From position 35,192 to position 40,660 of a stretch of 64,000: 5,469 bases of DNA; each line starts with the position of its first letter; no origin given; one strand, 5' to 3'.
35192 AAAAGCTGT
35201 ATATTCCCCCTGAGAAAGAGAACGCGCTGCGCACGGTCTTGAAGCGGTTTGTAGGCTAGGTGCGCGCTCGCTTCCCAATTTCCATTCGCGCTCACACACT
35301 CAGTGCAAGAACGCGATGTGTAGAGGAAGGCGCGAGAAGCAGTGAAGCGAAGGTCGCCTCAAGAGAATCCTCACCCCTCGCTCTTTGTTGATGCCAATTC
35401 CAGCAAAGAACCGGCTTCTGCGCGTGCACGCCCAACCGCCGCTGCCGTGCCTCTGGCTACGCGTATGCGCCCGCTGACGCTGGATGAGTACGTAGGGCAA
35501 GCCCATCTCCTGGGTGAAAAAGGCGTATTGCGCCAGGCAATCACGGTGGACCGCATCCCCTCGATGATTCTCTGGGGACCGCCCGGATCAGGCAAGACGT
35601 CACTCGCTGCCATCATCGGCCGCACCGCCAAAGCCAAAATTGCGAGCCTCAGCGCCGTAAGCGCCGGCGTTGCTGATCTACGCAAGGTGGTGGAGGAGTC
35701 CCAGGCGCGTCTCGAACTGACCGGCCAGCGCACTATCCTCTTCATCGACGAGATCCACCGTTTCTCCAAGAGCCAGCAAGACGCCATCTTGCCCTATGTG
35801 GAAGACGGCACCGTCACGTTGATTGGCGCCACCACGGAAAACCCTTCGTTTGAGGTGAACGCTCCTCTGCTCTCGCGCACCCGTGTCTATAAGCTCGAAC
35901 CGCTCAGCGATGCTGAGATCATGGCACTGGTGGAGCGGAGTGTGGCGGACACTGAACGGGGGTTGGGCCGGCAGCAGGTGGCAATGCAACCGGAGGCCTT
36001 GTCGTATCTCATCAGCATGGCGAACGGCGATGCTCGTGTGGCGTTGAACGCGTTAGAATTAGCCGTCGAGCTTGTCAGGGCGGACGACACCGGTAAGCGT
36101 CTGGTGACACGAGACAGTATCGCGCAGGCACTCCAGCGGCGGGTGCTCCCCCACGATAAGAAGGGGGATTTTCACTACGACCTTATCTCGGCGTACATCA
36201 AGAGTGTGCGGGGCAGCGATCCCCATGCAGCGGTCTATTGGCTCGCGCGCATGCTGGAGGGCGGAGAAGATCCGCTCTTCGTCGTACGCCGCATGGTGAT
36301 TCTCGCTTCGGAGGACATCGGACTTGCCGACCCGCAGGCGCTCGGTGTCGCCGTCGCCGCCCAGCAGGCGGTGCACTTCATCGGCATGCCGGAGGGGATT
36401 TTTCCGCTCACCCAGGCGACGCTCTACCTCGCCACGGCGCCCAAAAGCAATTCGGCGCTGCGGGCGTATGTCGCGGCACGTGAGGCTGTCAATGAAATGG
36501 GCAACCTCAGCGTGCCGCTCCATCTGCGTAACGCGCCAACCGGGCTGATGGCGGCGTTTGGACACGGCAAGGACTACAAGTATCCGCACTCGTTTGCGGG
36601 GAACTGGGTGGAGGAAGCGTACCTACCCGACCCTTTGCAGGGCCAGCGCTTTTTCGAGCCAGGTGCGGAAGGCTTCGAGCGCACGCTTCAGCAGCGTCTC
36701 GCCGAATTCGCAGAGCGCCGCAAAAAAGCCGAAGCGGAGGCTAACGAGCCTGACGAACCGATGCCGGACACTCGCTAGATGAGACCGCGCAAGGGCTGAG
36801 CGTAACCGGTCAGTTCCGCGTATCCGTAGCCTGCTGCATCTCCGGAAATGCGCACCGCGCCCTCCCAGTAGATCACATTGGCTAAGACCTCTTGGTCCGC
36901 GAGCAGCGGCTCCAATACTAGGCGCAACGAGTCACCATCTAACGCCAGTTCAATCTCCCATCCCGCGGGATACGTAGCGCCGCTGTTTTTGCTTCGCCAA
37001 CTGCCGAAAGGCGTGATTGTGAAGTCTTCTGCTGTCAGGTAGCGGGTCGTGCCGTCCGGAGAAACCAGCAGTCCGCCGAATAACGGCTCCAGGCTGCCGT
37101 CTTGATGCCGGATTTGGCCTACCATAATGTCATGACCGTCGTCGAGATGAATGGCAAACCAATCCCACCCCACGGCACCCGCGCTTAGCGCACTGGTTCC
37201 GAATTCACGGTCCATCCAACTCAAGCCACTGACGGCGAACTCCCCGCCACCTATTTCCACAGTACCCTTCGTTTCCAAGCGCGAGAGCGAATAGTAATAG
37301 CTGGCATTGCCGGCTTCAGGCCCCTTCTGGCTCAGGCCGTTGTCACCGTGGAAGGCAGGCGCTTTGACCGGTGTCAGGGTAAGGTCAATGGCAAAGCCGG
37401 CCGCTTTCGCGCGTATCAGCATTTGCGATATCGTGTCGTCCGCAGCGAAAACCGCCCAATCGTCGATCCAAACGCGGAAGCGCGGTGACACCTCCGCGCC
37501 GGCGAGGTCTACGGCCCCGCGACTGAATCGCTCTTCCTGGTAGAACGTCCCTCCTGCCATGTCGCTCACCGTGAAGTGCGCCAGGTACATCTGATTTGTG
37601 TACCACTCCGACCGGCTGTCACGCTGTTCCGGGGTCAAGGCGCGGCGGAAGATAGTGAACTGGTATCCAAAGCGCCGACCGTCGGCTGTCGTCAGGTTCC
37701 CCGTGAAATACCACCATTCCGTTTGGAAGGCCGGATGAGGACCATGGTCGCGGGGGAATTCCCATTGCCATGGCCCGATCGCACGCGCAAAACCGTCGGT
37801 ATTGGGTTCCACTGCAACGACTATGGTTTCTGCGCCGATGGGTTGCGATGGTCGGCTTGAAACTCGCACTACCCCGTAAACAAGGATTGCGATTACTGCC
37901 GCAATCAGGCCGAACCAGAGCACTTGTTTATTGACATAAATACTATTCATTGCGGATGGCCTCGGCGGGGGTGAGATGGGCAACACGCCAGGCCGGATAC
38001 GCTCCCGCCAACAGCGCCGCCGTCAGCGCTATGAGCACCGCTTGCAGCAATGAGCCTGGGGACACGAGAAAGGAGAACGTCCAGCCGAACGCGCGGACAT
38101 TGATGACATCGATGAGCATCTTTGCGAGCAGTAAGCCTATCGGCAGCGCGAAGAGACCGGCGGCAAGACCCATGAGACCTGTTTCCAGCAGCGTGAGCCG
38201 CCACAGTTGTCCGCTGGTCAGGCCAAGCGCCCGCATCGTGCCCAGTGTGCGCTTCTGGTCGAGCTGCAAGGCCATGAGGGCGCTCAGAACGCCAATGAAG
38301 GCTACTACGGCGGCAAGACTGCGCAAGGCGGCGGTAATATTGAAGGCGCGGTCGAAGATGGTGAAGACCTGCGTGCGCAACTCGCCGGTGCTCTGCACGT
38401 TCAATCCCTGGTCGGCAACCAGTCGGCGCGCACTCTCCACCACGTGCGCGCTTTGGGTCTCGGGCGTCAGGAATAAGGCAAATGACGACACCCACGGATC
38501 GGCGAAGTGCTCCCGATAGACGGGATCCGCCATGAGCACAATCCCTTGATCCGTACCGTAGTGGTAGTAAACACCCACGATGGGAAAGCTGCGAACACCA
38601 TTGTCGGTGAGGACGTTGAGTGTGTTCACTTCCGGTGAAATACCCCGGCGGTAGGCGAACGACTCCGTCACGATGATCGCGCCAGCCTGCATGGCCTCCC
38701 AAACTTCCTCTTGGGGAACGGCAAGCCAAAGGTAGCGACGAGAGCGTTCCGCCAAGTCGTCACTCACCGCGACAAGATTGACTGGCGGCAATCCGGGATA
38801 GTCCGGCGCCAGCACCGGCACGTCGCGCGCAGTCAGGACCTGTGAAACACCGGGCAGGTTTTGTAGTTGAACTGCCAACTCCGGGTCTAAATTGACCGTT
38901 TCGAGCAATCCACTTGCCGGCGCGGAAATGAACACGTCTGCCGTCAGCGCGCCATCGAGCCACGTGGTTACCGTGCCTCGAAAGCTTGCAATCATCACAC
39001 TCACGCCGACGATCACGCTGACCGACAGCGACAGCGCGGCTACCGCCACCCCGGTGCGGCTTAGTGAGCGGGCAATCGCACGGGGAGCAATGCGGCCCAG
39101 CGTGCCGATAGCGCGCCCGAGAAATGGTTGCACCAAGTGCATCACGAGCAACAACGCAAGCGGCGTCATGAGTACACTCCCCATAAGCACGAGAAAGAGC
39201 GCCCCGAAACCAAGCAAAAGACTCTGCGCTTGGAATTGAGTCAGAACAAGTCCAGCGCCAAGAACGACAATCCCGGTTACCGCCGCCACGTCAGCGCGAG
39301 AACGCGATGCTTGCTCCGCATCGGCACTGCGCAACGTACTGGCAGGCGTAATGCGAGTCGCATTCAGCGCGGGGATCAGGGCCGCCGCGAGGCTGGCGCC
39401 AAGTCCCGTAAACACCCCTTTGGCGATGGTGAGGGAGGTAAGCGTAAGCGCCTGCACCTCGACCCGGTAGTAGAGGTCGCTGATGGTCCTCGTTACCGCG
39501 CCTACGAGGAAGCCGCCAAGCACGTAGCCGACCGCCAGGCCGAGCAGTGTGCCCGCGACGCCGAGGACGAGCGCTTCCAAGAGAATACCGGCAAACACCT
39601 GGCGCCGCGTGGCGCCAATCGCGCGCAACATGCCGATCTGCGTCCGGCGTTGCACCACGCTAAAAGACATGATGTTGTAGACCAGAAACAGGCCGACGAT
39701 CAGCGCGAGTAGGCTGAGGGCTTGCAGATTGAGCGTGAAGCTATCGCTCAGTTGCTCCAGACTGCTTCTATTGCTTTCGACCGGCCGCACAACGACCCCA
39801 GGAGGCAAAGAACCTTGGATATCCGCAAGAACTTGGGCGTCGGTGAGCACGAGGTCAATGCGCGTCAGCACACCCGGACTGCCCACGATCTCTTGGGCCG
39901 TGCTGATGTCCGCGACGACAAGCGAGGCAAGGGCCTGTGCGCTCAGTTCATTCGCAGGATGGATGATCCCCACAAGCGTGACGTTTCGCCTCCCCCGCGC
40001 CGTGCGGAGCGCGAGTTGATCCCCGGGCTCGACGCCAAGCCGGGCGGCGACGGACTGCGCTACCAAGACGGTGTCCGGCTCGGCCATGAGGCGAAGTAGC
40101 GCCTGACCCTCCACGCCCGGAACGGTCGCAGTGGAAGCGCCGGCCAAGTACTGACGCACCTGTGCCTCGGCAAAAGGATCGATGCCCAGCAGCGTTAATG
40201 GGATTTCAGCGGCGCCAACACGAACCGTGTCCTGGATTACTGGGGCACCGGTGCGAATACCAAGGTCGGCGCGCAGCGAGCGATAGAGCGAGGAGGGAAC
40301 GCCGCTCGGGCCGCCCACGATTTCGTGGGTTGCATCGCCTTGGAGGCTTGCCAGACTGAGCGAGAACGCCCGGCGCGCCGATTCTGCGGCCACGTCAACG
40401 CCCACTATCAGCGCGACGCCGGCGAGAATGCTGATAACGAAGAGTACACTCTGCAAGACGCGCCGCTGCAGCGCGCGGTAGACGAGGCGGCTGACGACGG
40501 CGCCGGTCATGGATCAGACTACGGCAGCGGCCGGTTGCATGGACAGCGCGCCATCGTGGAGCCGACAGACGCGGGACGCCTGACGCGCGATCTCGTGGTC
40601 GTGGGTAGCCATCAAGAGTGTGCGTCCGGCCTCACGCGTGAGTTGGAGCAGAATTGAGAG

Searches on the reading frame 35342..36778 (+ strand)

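Call 45: search_protein_families(library=pfam, proteins=[window:35342-36778:+], max_evalue=0.001)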
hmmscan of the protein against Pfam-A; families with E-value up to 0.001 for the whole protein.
window:35342-36778:+ (478 aa): 9 families
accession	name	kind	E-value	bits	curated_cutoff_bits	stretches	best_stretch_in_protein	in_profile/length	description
PF12002.13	MgsA_C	-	8.6e-68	227.9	27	1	291-455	1-165/167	MgsA AAA+ ATPase C terminal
PF16193.11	AAA_assoc_2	-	7.7e-26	90.6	34.3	1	210-290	2-81/81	AAA C-terminal domain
PF05496.18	RuvB_N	-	1.1e-14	54.9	27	1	42-162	1-118/159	Holliday junction DNA helicase RuvB P-loop domain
PF00004.35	AAA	-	2.2e-14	54.4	21.2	1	75-180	1-123/131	ATPase family associated with various cellular activities (AAA)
PF13173.12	AAA_14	-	1.2e-06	28.9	27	1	75-193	5-128/129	AAA domain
PF13191.12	AAA_16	-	2.2e-05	25.5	32.6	0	71-98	23-50/167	AAA ATPase domain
PF00158.32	Sigma54_activat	-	2.5e-05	24.5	20.2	0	129-167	93-131/168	Sigma-54 interaction domain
PF07728.20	AAA_5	-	0.00011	22.6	22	0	75-164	2-101/139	AAA domain (dynein-related subfamily)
PF01078.27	Mg_chelatase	-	0.00013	21.9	20.3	0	74-92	24-42/207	Magnesium chelatase, subunit ChlI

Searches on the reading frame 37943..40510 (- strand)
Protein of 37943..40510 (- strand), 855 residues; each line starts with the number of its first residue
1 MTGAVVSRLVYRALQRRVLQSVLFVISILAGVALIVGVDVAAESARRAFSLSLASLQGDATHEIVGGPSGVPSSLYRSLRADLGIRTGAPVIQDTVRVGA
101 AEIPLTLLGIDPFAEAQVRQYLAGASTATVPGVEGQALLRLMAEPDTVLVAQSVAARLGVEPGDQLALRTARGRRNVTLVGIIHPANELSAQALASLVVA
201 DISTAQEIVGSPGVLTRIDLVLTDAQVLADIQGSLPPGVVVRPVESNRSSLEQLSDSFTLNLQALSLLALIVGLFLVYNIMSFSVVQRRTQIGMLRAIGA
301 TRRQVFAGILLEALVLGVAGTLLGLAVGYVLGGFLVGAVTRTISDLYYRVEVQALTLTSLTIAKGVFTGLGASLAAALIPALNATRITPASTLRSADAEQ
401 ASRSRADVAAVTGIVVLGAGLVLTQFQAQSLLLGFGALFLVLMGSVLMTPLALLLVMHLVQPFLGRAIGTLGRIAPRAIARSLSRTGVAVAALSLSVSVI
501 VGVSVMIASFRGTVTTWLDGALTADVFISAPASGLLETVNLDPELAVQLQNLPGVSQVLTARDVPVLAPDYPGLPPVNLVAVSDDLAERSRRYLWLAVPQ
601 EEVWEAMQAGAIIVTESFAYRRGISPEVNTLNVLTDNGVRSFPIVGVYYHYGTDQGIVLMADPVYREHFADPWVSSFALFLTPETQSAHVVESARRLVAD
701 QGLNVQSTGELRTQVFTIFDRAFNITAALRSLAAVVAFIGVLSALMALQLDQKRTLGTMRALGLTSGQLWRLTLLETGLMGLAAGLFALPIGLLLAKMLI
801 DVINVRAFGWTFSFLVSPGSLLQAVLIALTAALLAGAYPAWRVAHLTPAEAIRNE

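Call 45: search_protein_families(library=pfam, proteins=[window:37943-40510:-], max_evalue=0.001)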
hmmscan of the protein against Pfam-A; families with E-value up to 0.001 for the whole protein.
window:37943-40510:- (855 aa): 1 family
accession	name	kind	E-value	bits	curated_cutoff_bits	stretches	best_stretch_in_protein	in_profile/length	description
PF02687.27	FtsX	-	1.1e-33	116.3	25.5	2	265-389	3-120/120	FtsX-like permease C-terminal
